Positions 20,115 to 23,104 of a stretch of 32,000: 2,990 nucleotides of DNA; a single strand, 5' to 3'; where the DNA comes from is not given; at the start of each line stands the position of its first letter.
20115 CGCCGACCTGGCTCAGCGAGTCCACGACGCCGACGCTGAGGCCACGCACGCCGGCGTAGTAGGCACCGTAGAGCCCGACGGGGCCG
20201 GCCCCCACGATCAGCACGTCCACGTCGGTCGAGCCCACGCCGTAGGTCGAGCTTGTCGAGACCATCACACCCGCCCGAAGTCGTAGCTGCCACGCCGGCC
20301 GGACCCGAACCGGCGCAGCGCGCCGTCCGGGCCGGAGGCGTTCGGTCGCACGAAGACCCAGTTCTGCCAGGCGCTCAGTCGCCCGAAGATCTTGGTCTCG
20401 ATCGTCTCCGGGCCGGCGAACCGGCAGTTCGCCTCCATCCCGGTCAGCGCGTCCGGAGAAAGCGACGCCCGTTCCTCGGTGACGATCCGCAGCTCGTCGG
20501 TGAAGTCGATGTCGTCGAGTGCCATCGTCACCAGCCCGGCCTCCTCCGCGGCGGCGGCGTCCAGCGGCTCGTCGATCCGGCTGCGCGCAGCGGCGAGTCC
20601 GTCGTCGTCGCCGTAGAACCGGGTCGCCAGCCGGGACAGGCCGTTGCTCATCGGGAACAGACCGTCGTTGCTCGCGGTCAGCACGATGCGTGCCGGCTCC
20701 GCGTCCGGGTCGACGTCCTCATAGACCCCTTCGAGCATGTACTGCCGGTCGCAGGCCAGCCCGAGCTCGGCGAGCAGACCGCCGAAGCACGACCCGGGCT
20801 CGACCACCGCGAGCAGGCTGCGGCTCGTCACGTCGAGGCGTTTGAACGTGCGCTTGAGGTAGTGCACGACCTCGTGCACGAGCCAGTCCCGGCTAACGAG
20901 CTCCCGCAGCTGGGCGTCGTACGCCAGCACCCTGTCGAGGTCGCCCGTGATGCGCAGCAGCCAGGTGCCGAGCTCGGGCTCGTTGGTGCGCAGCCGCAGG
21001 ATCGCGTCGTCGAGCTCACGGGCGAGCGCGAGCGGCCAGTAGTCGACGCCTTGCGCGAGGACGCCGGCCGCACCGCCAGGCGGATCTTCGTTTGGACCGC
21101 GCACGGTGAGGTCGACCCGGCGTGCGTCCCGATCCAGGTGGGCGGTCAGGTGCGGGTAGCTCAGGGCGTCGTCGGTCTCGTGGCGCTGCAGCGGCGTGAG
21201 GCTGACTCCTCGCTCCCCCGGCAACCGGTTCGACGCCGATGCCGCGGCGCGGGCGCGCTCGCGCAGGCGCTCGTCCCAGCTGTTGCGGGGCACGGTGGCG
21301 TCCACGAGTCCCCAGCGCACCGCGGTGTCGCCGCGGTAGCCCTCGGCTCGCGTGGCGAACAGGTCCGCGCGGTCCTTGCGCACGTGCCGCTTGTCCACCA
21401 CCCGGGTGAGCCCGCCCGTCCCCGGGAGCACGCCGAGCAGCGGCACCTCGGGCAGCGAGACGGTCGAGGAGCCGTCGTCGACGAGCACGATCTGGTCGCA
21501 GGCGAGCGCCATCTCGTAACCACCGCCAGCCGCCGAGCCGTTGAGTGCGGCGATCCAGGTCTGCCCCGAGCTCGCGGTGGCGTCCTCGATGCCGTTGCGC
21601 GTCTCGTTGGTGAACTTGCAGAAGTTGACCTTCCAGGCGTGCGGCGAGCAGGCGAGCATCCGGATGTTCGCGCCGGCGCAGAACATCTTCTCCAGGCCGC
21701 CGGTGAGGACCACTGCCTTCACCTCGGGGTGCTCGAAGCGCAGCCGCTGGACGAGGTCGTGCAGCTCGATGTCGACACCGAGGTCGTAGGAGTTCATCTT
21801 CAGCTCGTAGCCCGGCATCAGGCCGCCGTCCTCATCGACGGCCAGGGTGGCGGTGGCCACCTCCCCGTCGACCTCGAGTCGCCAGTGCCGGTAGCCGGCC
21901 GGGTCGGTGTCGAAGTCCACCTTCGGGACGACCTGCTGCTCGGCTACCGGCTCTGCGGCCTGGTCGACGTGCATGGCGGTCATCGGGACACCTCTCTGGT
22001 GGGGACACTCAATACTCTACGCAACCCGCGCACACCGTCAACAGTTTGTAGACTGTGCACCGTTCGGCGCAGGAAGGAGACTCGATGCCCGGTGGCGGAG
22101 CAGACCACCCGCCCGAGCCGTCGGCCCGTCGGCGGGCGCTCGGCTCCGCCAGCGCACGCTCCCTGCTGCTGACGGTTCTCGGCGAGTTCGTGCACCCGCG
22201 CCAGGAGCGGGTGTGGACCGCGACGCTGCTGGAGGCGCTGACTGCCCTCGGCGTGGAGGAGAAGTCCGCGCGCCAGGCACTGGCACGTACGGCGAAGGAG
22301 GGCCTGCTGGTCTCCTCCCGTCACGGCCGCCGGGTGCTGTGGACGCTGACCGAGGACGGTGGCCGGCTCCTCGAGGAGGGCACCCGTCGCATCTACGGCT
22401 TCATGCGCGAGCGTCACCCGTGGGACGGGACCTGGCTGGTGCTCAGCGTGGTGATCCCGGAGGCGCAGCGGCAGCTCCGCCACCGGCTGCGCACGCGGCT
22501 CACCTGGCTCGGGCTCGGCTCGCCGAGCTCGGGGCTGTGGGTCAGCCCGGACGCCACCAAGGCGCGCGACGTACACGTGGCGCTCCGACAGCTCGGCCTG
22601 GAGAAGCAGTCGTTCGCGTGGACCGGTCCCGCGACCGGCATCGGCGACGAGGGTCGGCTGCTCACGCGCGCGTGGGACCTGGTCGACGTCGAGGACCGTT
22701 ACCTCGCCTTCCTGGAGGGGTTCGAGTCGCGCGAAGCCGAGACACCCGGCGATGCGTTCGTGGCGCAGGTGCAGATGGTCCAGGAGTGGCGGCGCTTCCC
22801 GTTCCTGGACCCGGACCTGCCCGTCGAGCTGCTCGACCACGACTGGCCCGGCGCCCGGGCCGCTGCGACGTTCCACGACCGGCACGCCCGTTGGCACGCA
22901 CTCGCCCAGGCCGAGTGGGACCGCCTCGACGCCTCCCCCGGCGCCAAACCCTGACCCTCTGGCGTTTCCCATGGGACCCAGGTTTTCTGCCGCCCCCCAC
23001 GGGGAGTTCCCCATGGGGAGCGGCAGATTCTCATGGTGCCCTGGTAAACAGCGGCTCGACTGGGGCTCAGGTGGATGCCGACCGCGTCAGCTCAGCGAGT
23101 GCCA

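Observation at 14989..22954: Non-canonical boxC operon with its own ferredoxin/FNR pair, an amidohydrolase-2, a long-form CoA ligase, an MFS transporter and a PaaX regulator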

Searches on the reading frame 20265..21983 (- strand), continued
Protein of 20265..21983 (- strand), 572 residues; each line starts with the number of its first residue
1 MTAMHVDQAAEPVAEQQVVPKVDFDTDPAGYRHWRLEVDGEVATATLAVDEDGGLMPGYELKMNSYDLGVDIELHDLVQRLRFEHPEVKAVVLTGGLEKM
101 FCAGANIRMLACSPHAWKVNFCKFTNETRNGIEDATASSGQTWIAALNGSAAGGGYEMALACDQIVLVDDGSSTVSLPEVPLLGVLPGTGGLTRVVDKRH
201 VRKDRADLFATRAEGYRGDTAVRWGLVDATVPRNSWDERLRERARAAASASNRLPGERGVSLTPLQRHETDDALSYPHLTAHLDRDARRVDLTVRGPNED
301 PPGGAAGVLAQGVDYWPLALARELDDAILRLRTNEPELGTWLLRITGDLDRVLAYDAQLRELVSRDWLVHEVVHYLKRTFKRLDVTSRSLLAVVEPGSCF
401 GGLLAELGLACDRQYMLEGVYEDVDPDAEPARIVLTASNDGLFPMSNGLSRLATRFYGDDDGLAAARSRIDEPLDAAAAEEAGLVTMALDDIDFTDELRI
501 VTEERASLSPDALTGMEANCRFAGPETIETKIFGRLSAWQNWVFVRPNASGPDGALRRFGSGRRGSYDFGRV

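Call 88: search_protein_families(library=ncbifam, proteins=[L083:5808-7376:+, L083:11716-13338:+, L083:5228-5704:-, L033:6195-7169:-, P0189], max_evalue=1e-10)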
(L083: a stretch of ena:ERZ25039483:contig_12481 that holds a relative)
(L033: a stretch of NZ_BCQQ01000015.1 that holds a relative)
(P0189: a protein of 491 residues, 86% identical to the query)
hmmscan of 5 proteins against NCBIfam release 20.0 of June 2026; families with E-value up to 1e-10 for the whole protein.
L083:5808-7376:+ (522 aa): 38 families (the best 25 are shown)
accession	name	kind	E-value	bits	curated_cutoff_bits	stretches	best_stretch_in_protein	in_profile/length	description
TIGR02278.1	PaaN-DH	equivalog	3.7e-215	716.1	562.8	1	5-516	1-505/664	phenylacetic acid degradation bifunctional protein PaaZ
NF008868.0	PRK11903.1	equivalog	3.9e-188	626.3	444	1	1-515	1-515/521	3,4-dehydroadipyl-CoA semialdehyde dehydrogenase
NF006916.0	PRK09407.1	equivalog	6.3e-34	117.4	521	1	18-444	33-439/526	succinic semialdehyde dehydrogenase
NF008869.0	PRK11904.1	equivalog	3.1e-33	114.7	747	1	55-416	600-945/1042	bifunctional proline dehydrogenase/L-glutamate gamma-semialdehyde dehydrogenase PutA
TIGR01238.1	D1pyr5carbox3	equivalog_domain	2.3e-31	108.9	485.2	1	55-422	88-428/500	L-glutamate gamma-semialdehyde dehydrogenase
NF010000.0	PRK13473.1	subfamily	1.1e-29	103.4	615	1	8-443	6-421/475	aminobutyraldehyde dehydrogenase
NF009725.0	PRK13252.1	equivalog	1e-28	100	593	1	19-449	22-434/488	betaine-aldehyde dehydrogenase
TIGR01804.1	BADH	equivalog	1.4e-28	99.6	668.6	1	26-444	20-421/467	betaine-aldehyde dehydrogenase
NF052305.1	DioxValDhHalo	equivalog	2.6e-27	95.9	750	1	1-446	1-434/483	2,5-dioxovalerate dehydrogenase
NF042993.1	AlphKGSA_gudD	equivalog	6.4e-27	94.4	770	1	8-435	7-419/481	alpha-ketoglutaric semialdehyde dehydrogenase GucD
TIGR04284.1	aldehy_Rv0768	hypoth_equivalog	7.7e-27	94.4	775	1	146-447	139-431/480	aldehyde dehydrogenase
NF002852.0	PRK03137.1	subfamily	1.1e-26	93.7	648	1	63-438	95-453/514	L-glutamate gamma-semialdehyde dehydrogenase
TIGR01780.1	SSADH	subfamily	3.1e-25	89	646.35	1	24-438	2-396/448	succinate-semialdehyde dehydrogenase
NF008772.0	PRK11809.1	equivalog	3.5e-25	87.8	1750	1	150-419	770-1036/1318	trifunctional transcriptional regulator/proline dehydrogenase/L-glutamate gamma-semialdehyde dehydrogenase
TIGR01237.1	D1pyr5carbox2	equivalog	5.8e-25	88.1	659.65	1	53-437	81-449/511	L-glutamate gamma-semialdehyde dehydrogenase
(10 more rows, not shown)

L083:11716-13338:+ (540 aa): 100 families (the best 25 are shown)
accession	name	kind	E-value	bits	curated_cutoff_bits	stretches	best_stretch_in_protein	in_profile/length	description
TIGR02262.1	benz_CoA_lig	subfamily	6e-160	533.3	375.25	1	9-517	2-507/508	benzoate-CoA ligase family protein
NF004837.0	PRK06187.1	subfamily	1e-108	363.9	476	1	17-523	14-526/531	long-chain-fatty-acid--CoA ligase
NF053567.1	HBDA_AROS1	equivalog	3.5e-101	339.1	1000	1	7-519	9-519/523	3-hydroxybenzoate--CoA ligase HbdA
NF004114.0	PRK05605.1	equivalog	1.3e-83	281.3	766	1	153-520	197-570/575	long-chain-fatty-acid--CoA ligase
NF005702.0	PRK07514.1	subfamily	4.8e-76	256.1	558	1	23-517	16-498/506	malonyl-CoA synthase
NF006182.0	PRK08316.1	subfamily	5.2e-76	256.2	663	1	20-518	19-516/523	fatty acyl-CoA synthetase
NF004716.0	PRK06060.1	equivalog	6.3e-76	256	1228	1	174-517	142-488/705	p-hydroxybenzoic acid--AMP ligase FadD22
NF006181.0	PRK08314.1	subfamily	3.4e-74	250.1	705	1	35-511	48-546/563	long-chain-fatty-acid--CoA ligase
NF005676.0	PRK07470.1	equivalog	2.8e-73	247.4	774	1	20-524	28-535/544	acyl-CoA synthetase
NF004808.0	PRK06155.1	equivalog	2.9e-73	247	722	1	14-522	24-525/542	ATP-dependent acyl-CoA ligase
NF005801.1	PRK07656.1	equivalog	2.3e-71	241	657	1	25-513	14-497/500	FadD3 family acyl-CoA ligase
NF005714.0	PRK07529.1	subfamily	7e-68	229.5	632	1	31-516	58-573/640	acyl-CoA synthetase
NF005858.0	PRK07787.1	subfamily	6.2e-67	226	575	1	29-513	18-466/471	acyl-CoA synthetase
NF004822.0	PRK06178.1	equivalog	1.1e-66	225.6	782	1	19-516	44-564/571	acyl-CoA synthetase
TIGR03098.1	ligase_PEP_1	hypoth_equivalog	2.7e-66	224.1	592.35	1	26-515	14-514/517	acyl-CoA ligase (AMP-forming), exosortase A system-associated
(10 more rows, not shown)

L083:5228-5704:- (158 aa): 4 families
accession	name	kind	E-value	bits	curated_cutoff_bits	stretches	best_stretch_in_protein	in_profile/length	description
TIGR00369.1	unchar_dom_1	domain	1.7e-21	76.5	36.6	1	39-149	2-112/117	hotdog fold thioesterase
NF007607.0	PRK10254.1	equivalog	6.3e-20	71.6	237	1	39-146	20-127/137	proofreading thioesterase EntH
NF047425.1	MenI_Listeria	exception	1.3e-19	70.1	185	1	39-145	3-109/122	1,4-dihydroxy-2-naphthoyl-CoA hydrolase MenI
NF007631.0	PRK10293.1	equivalog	6.1e-16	58.3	226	1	37-147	18-128/136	1,4-dihydroxy-2-naphthoyl-CoA hydrolase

L033:6195-7169:- (324 aa): 18 families
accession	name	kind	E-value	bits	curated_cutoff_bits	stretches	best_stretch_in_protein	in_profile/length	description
TIGR01582.1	FDH-beta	equivalog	3e-55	187.3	334.7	1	51-310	15-261/283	formate dehydrogenase subunit beta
TIGR02951.1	DMSO_dmsB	equivalog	1.6e-34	119.3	214.1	1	58-236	2-159/161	DMSO/selenate family reductase complex B subunit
NF008134.0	PRK10882.1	equivalog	8.6e-32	110.5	263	1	46-244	27-222/329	hydrogenase 2 operon protein HybA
TIGR03149.1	cyt_nit_nrfC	equivalog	8.4e-31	107.1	377.6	1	128-234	80-188/225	cytochrome c nitrite reductase Fe-S protein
NF045715.1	sulf_resp_HmcB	equivalog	2.4e-30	105.7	420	1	33-257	12-223/307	sulfate respiration complex iron-sulfur protein HmcB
NF011569.0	PRK14993.1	equivalog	2e-25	89.7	416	1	138-245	96-203/244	tetrathionate reductase subunit TtrB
NF041715.1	arsenate_red_ArrB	equivalog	9.9e-24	84.2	450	1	128-199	43-115/233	arsenate respiratory reductase iron-sulfur subunit ArrB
TIGR03478.1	DMSO_red_II_bet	subfamily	4.4e-23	81.7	480.7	1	124-233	113-223/321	DMSO reductase family type II enzyme, iron-sulfur subunit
NF045797.1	DsrO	equivalog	1.2e-22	80.5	200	1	140-235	101-207/235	sulfate reduction electron transfer complex DsrMKJOP subunit DsrO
NF042979.1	EthbenzDh_ebdB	equivalog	7.3e-21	74.4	740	1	131-235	142-247/354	ethylbenzene dehydrogenase subunit beta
NF038355.1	FDH3_beta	equivalog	4.4e-20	72.5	240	1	140-204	52-121/180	formate dehydrogenase FDH3 subunit beta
TIGR01660.1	narH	equivalog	2.2e-18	65.9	524.05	1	139-221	180-263/492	nitrate reductase subunit beta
NF009408.0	PRK12769.1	equivalog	4e-15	55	1003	1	140-237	54-154/659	formate-dependent uric acid utilization protein AegA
NF007658.0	PRK10330.1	equivalog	1.4e-14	54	260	0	139-226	55-153/181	electron transport protein HydN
NF007382.0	PRK09898.1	equivalog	2.4e-14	53.4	213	1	37-229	38-202/208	ferredoxin-like protein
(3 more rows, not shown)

P0189 (491 aa): 1 family
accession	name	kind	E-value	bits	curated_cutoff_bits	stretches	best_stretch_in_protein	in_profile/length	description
TIGR03225.1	benzo_boxB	equivalog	1.3e-223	743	499.1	1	19-485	1-471/471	benzoyl-CoA 2,3-epoxidase subunit BoxB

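Call 91: search_protein_families(library=pfam, proteins=[L013:6398-8107:-, L003:500-1309:-, L007:5058-6497:+, L003:3213-4472:-, L013:7929-9230:+, L009:15609-16172:+, L005:3438-4139:+, L003:4457-4990:+, L003:5051-6709:+, L003:1306-2295:-], max_evalue=0.00001)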
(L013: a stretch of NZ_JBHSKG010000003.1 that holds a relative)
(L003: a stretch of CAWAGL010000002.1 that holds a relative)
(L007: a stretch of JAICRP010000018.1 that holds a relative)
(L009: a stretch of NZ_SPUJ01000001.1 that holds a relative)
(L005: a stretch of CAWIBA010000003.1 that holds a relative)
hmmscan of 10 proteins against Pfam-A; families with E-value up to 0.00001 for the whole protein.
L013:6398-8107:- (569 aa): 2 families
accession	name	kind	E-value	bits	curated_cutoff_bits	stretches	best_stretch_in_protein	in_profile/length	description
PF07690.21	MFS_1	-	2.5e-51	175.1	33.4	1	24-418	2-347/347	Major Facilitator Superfamily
PF13620.12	CarboxypepD_reg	-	5.1e-11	43.2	32.3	1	489-565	2-79/82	Carboxypeptidase regulatory-like domain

L003:500-1309:- (269 aa): 3 families
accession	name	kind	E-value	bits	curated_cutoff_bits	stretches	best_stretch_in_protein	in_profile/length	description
PF00005.33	ABC_tran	-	1.4e-31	110.3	25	1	25-180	2-137/137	ABC transporter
PF12399.14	BCA_ABC_TP_C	-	3.7e-10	39.6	25.5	1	227-250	1-24/27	Branched-chain amino acid ATP-binding cassette transporter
PF13304.12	AAA_21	-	8.4e-09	36.3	27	0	37-68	2-50/304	AAA domain, putative AbiEii toxin, Type IV TA system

L007:5058-6497:+ (479 aa): 1 family
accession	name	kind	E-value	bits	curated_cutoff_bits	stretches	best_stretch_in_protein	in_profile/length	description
PF00171.27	Aldedh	-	2.8e-162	540.9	23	1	21-473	7-461/461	Aldehyde dehydrogenase family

L003:3213-4472:- (419 aa): 3 families
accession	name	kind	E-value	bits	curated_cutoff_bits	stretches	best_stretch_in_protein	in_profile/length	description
PF13458.12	Peripla_BP_6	-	4.4e-74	250.6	31.7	1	68-403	2-339/343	Periplasmic binding protein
PF13433.12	Peripla_BP_5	-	1.4e-22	80.8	27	1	197-389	130-322/363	Periplasmic binding protein domain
PF01094.35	ANF_receptor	-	7.2e-12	45.5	25.4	1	101-374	19-306/353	Receptor family ligand binding region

L013:7929-9230:+ (433 aa): 1 family
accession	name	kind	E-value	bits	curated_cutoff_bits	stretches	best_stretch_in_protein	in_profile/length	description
PF00248.27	Aldo_ket_red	-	3.1e-79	266.5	24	1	126-422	1-288/291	Aldo/keto reductase family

L009:15609-16172:+ (187 aa): 2 families
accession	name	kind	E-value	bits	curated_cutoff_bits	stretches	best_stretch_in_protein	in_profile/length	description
PF00132.30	Hexapep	-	1.2e-15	56.9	27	1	88-121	1-34/36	Bacterial transferase hexapeptide (six repeats)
PF25084.1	LbH_EIF2B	-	3.8e-08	33.7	54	1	50-128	22-94/105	EIF2B subunit epsilon LbH domain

L005:3438-4139:+ (233 aa): 2 families
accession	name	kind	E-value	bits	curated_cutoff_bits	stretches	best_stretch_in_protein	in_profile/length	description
PF00005.33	ABC_tran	-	2.4e-31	109.6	25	1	20-160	1-136/137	ABC transporter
PF13304.12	AAA_21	-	4.9e-07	30.5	27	0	132-187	237-295/304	AAA domain, putative AbiEii toxin, Type IV TA system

L003:4457-4990:+ (177 aa): 1 family
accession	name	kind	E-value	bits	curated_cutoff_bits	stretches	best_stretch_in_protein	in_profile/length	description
PF03061.28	4HBT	-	7.8e-12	45.8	20.6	1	87-158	1-73/79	Thioesterase superfamily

L003:5051-6709:+ (552 aa): 1 family
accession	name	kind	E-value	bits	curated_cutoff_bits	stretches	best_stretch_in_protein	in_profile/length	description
PF00171.27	Aldedh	-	6.7e-54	183.6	23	1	50-492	4-424/461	Aldehyde dehydrogenase family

L003:1306-2295:- (329 aa): 1 family
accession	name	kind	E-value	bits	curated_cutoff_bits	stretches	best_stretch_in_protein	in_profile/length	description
PF02653.21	BPD_transp_2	-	1.2e-28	100.5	26.8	1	33-297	3-268/269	Branched-chain amino acid transport system / permease component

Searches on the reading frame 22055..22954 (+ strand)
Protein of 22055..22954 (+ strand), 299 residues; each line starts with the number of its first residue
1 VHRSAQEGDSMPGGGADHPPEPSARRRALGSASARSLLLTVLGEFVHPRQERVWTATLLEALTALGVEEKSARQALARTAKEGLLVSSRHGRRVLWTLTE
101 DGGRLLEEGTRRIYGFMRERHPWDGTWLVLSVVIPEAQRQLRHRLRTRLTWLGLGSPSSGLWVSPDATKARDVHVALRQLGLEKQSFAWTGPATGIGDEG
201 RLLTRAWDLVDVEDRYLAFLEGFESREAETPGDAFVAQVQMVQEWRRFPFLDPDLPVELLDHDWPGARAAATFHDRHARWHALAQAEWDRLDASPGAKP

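Call 5: search_protein_families(library=pfam, proteins=[window:22055-22954:+])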
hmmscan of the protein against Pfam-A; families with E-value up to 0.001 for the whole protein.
window:22055-22954:+ (299 aa): 3 families
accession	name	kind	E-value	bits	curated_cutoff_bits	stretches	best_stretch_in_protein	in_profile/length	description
PF08223.16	PaaX_C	-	4.2e-18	66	22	1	207-288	1-89/91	PaaX-like protein C-terminal domain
PF20803.2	PaaX_M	-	5.2e-18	65.4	24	1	121-190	2-70/83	PaaX protein central Cas2-like domain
PF07848.18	PaaX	-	5.5e-17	62.2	24.8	1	33-102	1-70/70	PaaX-like protein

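Call 6: search_protein_families(library=ncbifam, proteins=[window:22055-22954:+])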
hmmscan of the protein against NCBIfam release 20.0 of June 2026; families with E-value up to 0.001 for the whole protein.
window:22055-22954:+ (299 aa): 1 family
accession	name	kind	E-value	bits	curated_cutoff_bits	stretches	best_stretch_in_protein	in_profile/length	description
TIGR02277.1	PaaX_trns_reg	equivalog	3.2e-46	158.1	264.55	1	36-278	1-245/279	phenylacetic acid degradation operon negative regulatory protein PaaX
